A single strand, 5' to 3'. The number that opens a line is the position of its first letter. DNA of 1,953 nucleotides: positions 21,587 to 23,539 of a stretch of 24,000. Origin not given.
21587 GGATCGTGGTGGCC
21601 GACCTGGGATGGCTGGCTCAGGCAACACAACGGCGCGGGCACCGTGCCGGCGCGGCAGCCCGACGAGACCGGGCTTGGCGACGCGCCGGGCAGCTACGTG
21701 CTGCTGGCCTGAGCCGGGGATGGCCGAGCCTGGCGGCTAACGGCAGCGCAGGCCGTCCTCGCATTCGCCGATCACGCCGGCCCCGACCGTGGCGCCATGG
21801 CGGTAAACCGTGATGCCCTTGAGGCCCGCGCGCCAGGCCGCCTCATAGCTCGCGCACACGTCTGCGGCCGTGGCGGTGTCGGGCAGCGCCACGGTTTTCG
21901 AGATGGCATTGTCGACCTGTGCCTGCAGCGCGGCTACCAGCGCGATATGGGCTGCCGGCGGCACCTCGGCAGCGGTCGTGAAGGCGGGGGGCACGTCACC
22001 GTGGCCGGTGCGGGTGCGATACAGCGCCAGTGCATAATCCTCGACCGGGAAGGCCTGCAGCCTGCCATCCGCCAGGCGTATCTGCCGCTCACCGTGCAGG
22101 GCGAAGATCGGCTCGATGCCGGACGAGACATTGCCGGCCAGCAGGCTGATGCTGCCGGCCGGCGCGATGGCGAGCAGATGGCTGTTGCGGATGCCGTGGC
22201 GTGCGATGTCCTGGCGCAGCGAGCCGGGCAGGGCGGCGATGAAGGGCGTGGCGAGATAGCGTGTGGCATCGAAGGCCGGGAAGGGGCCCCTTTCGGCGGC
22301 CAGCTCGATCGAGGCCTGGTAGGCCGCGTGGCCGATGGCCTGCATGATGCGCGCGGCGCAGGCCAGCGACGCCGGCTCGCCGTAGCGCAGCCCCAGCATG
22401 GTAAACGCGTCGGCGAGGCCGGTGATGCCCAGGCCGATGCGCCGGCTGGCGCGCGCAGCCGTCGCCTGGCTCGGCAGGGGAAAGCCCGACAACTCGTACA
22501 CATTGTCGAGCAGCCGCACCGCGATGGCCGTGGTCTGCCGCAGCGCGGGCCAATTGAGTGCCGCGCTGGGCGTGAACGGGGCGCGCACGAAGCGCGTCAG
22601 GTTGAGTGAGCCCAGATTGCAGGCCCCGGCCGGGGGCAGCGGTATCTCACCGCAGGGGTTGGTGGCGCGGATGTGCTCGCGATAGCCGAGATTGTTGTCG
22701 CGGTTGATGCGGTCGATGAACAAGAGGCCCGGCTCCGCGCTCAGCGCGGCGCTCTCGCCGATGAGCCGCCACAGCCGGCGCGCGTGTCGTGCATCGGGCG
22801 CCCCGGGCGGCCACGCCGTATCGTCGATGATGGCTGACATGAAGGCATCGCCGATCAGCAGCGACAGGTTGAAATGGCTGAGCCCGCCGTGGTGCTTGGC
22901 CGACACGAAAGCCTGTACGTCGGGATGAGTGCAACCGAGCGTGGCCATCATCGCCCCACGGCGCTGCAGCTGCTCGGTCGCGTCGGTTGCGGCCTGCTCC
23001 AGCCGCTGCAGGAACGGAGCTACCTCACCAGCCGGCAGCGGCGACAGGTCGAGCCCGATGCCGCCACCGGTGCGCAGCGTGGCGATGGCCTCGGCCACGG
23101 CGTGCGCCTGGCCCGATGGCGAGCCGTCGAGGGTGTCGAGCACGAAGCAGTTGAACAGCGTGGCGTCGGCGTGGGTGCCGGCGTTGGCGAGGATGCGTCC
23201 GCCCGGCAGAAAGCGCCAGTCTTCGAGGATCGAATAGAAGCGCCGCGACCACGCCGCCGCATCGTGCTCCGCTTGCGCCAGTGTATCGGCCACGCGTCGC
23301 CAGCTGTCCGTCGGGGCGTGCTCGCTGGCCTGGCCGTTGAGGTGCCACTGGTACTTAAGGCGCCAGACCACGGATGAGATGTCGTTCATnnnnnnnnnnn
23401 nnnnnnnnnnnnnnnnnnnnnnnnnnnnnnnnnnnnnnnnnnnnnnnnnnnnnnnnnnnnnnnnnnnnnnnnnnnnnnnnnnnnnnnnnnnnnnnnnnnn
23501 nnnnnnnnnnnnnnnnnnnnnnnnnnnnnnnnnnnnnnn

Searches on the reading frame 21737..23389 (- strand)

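Call 10: search_protein_families(library=pfam, proteins=[window:21737-23389:-], max_evalue=0.001)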
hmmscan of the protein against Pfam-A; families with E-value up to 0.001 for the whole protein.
window:21737-23389:- (550 aa): 2 families
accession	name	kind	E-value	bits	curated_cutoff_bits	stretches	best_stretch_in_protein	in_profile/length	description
PF02867.20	Ribonuc_red_lgC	-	3.1e-92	310.3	23.9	1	81-529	3-523/523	Ribonucleotide reductase, barrel domain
PF00317.26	Ribonuc_red_lgN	-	1.9e-11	44.3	28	1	5-73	7-75/77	Ribonucleotide reductase, all-alpha domain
